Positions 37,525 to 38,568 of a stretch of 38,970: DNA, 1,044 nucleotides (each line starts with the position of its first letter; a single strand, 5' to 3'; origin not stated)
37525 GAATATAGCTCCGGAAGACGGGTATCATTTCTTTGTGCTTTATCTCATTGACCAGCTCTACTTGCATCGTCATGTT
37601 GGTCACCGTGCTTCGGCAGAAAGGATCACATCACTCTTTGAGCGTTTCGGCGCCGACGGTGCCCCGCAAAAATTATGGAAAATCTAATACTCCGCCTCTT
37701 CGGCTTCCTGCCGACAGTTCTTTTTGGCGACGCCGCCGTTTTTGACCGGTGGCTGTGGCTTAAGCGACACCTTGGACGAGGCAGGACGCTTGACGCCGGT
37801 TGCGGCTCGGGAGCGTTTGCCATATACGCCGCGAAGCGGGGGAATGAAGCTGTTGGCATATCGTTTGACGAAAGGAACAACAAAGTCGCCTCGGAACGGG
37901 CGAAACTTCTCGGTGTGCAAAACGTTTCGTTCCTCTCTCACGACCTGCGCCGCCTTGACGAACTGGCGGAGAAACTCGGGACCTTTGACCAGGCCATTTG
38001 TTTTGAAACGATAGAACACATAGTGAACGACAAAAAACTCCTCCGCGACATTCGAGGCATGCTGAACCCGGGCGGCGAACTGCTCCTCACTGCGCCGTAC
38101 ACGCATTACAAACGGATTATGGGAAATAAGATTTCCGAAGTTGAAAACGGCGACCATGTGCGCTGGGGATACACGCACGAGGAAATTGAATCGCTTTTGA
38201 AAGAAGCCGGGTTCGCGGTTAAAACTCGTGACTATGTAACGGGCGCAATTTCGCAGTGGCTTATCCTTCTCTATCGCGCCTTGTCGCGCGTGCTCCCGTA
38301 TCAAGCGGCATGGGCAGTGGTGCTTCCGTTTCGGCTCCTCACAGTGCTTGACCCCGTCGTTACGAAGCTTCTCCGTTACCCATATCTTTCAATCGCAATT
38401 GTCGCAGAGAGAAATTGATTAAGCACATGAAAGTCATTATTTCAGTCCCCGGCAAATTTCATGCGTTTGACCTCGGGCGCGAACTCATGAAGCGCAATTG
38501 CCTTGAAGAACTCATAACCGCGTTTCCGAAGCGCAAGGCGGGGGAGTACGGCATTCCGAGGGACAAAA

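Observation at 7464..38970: PG-anchored Thr/Ser-rich giant surface protein followed by a 28-kb glycan locus led by a Wzy_C/PglL-type enzyme: candidate S-layer-type protein glycosylation system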

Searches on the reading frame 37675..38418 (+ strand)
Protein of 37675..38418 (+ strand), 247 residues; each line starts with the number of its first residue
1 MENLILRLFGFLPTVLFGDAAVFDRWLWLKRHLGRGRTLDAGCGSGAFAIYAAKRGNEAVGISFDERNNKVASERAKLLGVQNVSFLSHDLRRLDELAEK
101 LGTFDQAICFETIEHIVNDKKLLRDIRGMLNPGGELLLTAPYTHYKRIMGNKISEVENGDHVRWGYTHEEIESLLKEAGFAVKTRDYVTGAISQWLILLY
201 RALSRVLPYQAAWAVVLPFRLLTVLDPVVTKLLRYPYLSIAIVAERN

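Call 6: search_protein_families(library=pfam, proteins=[window:37675-38418:+], max_evalue=0.01)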
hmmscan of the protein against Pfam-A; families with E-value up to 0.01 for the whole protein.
window:37675-38418:+ (247 aa): 14 families
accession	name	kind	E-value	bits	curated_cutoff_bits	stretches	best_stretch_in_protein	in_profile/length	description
PF13489.12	Methyltransf_23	-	1.8e-19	70.5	27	1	32-182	20-161/164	Methyltransferase domain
PF13847.12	Methyltransf_31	-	1.5e-17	64.1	27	1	37-178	6-144/145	Methyltransferase domain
PF08241.18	Methyltransf_11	-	2.2e-15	57.5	21.2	1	39-137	1-94/95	Methyltransferase domain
PF13649.12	Methyltransf_25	-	1.1e-14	55.3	27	1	39-134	2-97/97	Methyltransferase domain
PF08242.18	Methyltransf_12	-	2.3e-13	51.1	30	1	39-136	1-98/98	Methyltransferase domain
PF02353.26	CMAS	-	1.5e-06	28.2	27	1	32-145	59-171/273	Mycolic acid cyclopropane synthetase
PF01209.24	Ubie_methyltran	-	4.1e-06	26.8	20.1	1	37-137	50-150/233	ubiE/COQ5 methyltransferase family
PF24675.1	NpmA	-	3.6e-05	23.6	60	1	38-191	27-186/214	16S rRNA (adenine(1408)-N(1))-methyltransferase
PF05175.20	MTS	-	0.00033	20.8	23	1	35-157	32-158/170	Methyltransferase small domain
PF06325.19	PrmA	-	0.00054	20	22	1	37-137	164-257/296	Ribosomal protein L11 methyltransferase (PrmA)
PF03602.21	Cons_hypoth95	-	0.00072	19.7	24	1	28-105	35-115/182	Conserved hypothetical protein 95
PF05219.18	DREV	-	0.00075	19.1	26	1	95-183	143-236/265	DREV methyltransferase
PF02390.23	Methyltransf_4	-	0.0029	17.6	24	0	38-95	5-65/173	Putative methyltransferase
PF01728.25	FtsJ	-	0.0032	17.8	24.1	1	36-99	23-83/181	FtsJ-like methyltransferase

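Call 24: find_encoding_contigs(protein=window:37675-38418:+, flank=10000, max_places=2)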
Protein window:37675-38418:+ (247 aa): 23 contigs read that carry it; 2 places shown.
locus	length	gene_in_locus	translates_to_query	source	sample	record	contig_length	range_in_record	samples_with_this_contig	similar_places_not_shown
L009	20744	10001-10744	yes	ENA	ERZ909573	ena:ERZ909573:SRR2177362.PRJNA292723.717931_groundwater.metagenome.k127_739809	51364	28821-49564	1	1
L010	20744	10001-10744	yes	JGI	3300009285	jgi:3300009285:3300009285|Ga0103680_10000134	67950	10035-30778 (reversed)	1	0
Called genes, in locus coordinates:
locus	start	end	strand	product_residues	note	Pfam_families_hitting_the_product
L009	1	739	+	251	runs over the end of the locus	PF00535:Glycos_transf_2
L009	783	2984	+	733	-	PF03721:UDPG_MGDP_dh_N, PF00984:UDPG_MGDP_dh, PF03720:UDPG_MGDP_dh_C, PF01370:Epimerase, PF02719:Polysacc_synt_2 (weak), PF04321:RmlD_sub_bind, PF07993:NAD_binding_4, PF16363:GDP_Man_Dehyd, +1 more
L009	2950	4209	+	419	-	-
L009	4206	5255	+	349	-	PF13524:Glyco_trans_1_2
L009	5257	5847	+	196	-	-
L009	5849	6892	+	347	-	PF02223:Thymidylate_kin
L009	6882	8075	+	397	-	PF13439:Glyco_transf_4 (weak), PF00534:Glycos_transf_1, PF13692:Glyco_trans_1_4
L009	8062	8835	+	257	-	PF05050:Methyltransf_21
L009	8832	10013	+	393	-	-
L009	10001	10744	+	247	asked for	PF02353:CMAS (weak), PF13489:Methyltransf_23, PF01209:Ubie_methyltran (faint), PF08241:Methyltransf_11, PF08242:Methyltransf_12, PF13649:Methyltransf_25, PF13847:Methyltransf_31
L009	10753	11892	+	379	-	PF13439:Glyco_transf_4 (weak), PF20706:GT4-conflict, PF00534:Glycos_transf_1, PF13692:Glyco_trans_1_4, PF13524:Glyco_trans_1_2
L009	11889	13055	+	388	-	PF13439:Glyco_transf_4, PF13579:Glyco_trans_4_4, PF20706:GT4-conflict, PF00534:Glycos_transf_1, PF13692:Glyco_trans_1_4, PF13524:Glyco_trans_1_2 (weak)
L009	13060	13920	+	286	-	PF00535:Glycos_transf_2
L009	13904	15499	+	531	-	PF01408:GFO_IDH_MocA (weak)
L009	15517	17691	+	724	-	PF08240:ADH_N, PF02254:TrkA_N (weak), PF03447:NAD_binding_3 (faint), PF00107:ADH_zinc_N, PF13602:ADH_zinc_N_2 (faint), PF01408:GFO_IDH_MocA, PF22725:GFO_IDH_MocA_C3, PF02894:GFO_IDH_MocA_C (weak)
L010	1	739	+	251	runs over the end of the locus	PF00535:Glycos_transf_2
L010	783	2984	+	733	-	PF03721:UDPG_MGDP_dh_N, PF00984:UDPG_MGDP_dh, PF03720:UDPG_MGDP_dh_C, PF01370:Epimerase, PF02719:Polysacc_synt_2 (weak), PF04321:RmlD_sub_bind, PF07993:NAD_binding_4, PF16363:GDP_Man_Dehyd, +1 more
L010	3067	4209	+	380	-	-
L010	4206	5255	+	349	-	PF13524:Glyco_trans_1_2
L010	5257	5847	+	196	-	-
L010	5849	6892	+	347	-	PF02223:Thymidylate_kin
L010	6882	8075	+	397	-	PF13439:Glyco_transf_4 (weak), PF00534:Glycos_transf_1, PF13692:Glyco_trans_1_4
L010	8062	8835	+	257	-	PF05050:Methyltransf_21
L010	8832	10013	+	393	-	-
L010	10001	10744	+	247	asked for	PF02353:CMAS (weak), PF13489:Methyltransf_23, PF01209:Ubie_methyltran (faint), PF08241:Methyltransf_11, PF08242:Methyltransf_12, PF13649:Methyltransf_25, PF13847:Methyltransf_31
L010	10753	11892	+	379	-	PF13439:Glyco_transf_4 (weak), PF20706:GT4-conflict, PF00534:Glycos_transf_1, PF13692:Glyco_trans_1_4, PF13524:Glyco_trans_1_2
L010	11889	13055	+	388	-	PF13439:Glyco_transf_4, PF13579:Glyco_trans_4_4, PF20706:GT4-conflict, PF00534:Glycos_transf_1, PF13692:Glyco_trans_1_4, PF13524:Glyco_trans_1_2 (weak)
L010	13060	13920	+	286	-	PF00535:Glycos_transf_2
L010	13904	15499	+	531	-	PF01408:GFO_IDH_MocA (weak)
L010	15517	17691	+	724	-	PF08240:ADH_N, PF02254:TrkA_N (weak), PF03447:NAD_binding_3 (faint), PF00107:ADH_zinc_N, PF13602:ADH_zinc_N_2 (faint), PF01408:GFO_IDH_MocA, PF22725:GFO_IDH_MocA_C3, PF02894:GFO_IDH_MocA_C (weak)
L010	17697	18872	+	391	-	PF13439:Glyco_transf_4, PF13579:Glyco_trans_4_4, PF00534:Glycos_transf_1, PF13692:Glyco_trans_1_4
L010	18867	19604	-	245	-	PF00483:NTP_transferase, PF12804:NTP_transf_3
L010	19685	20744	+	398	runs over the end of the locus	PF02350:Epimerase_2, PF13579:Glyco_trans_4_4 (faint)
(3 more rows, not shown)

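Call 68: find_related_loci(query=L010:18867-19604:-, collection=metagenome_contigs, flank=10000)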
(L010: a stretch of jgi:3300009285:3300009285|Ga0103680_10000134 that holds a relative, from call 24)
Query L010:18867-19604:- (245 aa) in metagenome_contigs; peptide patterns used: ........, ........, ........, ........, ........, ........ (x = any residue, [..] = any of these).
111 stretches matched a pattern; 18 encode a relative of the query (tblastn E <= 1e-3); 18 distinct loci.
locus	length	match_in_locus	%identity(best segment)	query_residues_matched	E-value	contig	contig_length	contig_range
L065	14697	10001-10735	100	1-245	8e-164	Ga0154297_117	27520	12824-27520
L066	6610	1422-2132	65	1-237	1e-100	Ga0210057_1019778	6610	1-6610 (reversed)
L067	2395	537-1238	52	1-234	1e-81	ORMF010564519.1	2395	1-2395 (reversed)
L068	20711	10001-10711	52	1-237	6e-79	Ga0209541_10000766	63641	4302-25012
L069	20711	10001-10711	52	1-237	6e-79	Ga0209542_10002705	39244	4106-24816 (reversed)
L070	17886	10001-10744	44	1-241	5e-61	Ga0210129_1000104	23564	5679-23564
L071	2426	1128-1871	44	1-241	2e-61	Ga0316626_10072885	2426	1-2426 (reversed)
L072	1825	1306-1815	56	1-170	4e-60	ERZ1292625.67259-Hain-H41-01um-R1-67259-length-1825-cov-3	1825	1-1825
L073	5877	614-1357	43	1-241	2e-55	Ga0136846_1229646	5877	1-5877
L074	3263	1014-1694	29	1-235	3e-23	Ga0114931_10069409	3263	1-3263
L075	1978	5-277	46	147-237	8e-23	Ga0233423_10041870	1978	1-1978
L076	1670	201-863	32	1-229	1e-21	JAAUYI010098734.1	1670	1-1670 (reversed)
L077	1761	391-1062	31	1-232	4e-19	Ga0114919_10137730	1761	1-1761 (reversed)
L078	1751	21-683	30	1-229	4e-19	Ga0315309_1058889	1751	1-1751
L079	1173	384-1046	28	1-229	3e-19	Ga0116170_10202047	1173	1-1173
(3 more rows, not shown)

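Call 70: search_protein_families(library=pfam, proteins=[L065:8724-9944:-, L065:7671-8651:-, L065:5708-7591:-, L065:4453-5388:-, L065:2254-2958:-, L065:906-1613:-, L065:190-879:-, L065:2614-4290:+, L065:4291-5817:+, L065:83-1180:+], max_evalue=0.001)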
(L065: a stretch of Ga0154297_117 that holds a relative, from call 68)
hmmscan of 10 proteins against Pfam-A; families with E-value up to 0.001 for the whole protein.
L065:8724-9944:- (406 aa): 3 families
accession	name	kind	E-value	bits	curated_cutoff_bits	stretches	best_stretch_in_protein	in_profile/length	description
PF02350.25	Epimerase_2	-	2.8e-92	309.7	30.6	1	38-401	2-346/347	UDP-N-acetylglucosamine 2-epimerase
PF13579.12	Glyco_trans_4_4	-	1.7e-05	25.6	29.7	1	101-198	59-157/158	Glycosyl transferase 4-like domain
PF13439.12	Glyco_transf_4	-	7.1e-05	23.3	28.5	0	98-199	57-165/170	Glycosyltransferase Family 4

L065:7671-8651:- (326 aa): 0 families

L065:5708-7591:- (627 aa): 4 families
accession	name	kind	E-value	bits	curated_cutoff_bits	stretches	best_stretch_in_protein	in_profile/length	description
PF00733.27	Asn_synthase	-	1.8e-86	291.4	21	1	243-611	2-353/354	Asparagine synthase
PF13537.11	GATase_7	-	6.2e-48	162.3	25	1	51-168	2-123/123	Glutamine amidotransferase domain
PF13522.11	GATase_6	-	3.8e-43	147.1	27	1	33-162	1-130/130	Glutamine amidotransferase domain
PF12481.13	DUF3700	-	3.4e-05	23.9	27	1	115-161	124-171/228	Aluminium induced protein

L065:4453-5388:- (311 aa): 0 families

L065:2254-2958:- (234 aa): 3 families
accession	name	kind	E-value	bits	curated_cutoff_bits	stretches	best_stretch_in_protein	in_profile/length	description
PF01323.26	DSBA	-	1.5e-18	67.7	25.6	1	72-228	1-190/191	DSBA-like thioredoxin domain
PF13462.12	Thioredoxin_4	-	9.8e-17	62.1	23.2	1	59-229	3-164/165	Thioredoxin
PF13098.12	Thioredoxin_2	-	6.4e-06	26.9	27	1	68-226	4-102/104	Thioredoxin-like domain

L065:906-1613:- (235 aa): 2 families
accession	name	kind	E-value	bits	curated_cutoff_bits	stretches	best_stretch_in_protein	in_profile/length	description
PF00472.26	RF-1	-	1.2e-33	115.9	35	1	107-212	5-116/116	RF-1 domain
PF03462.23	PCRF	-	1.7e-26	93.7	24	1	8-93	99-194/194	PCRF domain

L065:190-879:- (229 aa): 8 families
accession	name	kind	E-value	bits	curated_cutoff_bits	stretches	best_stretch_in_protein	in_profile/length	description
PF00005.33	ABC_tran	-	1.2e-36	126.8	25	1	21-168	1-136/137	ABC transporter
PF13304.12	AAA_21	-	1.9e-06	28.6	27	0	141-204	238-304/304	AAA domain, putative AbiEii toxin, Type IV TA system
PF00931.28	NB-ARC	-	1.5e-05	24.9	23.5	0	30-54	18-41/248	NB-ARC domain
PF03193.22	RsgA_GTPase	-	9.7e-05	22.7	30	1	17-59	93-134/174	RsgA GTPase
PF02463.25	SMC_N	-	0.00012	22.1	40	1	22-208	16-207/220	RecF/RecN/SMC N terminal domain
PF13555.12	AAA_29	-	0.00016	21.8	27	1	22-53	13-48/61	P-loop containing region of AAA domain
PF01926.29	MMR_HSR1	-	0.00028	21.4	21.9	0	34-57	2-24/113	50S ribosome-binding GTPase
PF13401.12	AAA_22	-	0.00079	20.2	27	0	32-166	6-92/130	AAA domain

L065:2614-4290:+ (558 aa): 1 family
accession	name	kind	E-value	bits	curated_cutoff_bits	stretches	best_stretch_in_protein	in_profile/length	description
PF02397.22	Bac_transf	-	8.1e-58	195.3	27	1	374-554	1-178/179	Bacterial sugar transferase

L065:4291-5817:+ (508 aa): 4 families
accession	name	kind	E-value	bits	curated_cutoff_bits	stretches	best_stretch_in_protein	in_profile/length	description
PF01943.22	Polysacc_synt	-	3.1e-34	119.1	28.2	1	18-286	2-273/274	Polysaccharide biosynthesis protein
PF13440.11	Polysacc_synt_3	-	6.2e-25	88.5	23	1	43-338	3-293/293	Polysaccharide biosynthesis protein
PF03023.19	MurJ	-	2.8e-13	49.8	27.4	1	108-446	81-431/451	Lipid II flippase MurJ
PF01554.23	MatE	-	6.8e-08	32.8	24.9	1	227-386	1-161/161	MatE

L065:83-1180:+ (365 aa): 0 families

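Call 73: search_protein_families(library=pfam, proteins=[L065:7671-8651:-, L065:4453-5388:-], max_evalue=10)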
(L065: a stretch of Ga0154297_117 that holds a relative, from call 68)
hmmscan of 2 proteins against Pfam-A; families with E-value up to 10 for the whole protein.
L065:7671-8651:- (326 aa): 1 family
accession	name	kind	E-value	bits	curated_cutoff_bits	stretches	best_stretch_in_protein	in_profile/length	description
PF01966.28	HD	-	0.074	13.8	22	1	60-199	4-114/116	HD domain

L065:4453-5388:- (311 aa): 1 family
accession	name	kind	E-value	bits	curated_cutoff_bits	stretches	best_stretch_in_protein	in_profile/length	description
PF00323.24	Defensin_1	-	0.16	13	21.4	1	187-201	3-17/29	Mammalian defensin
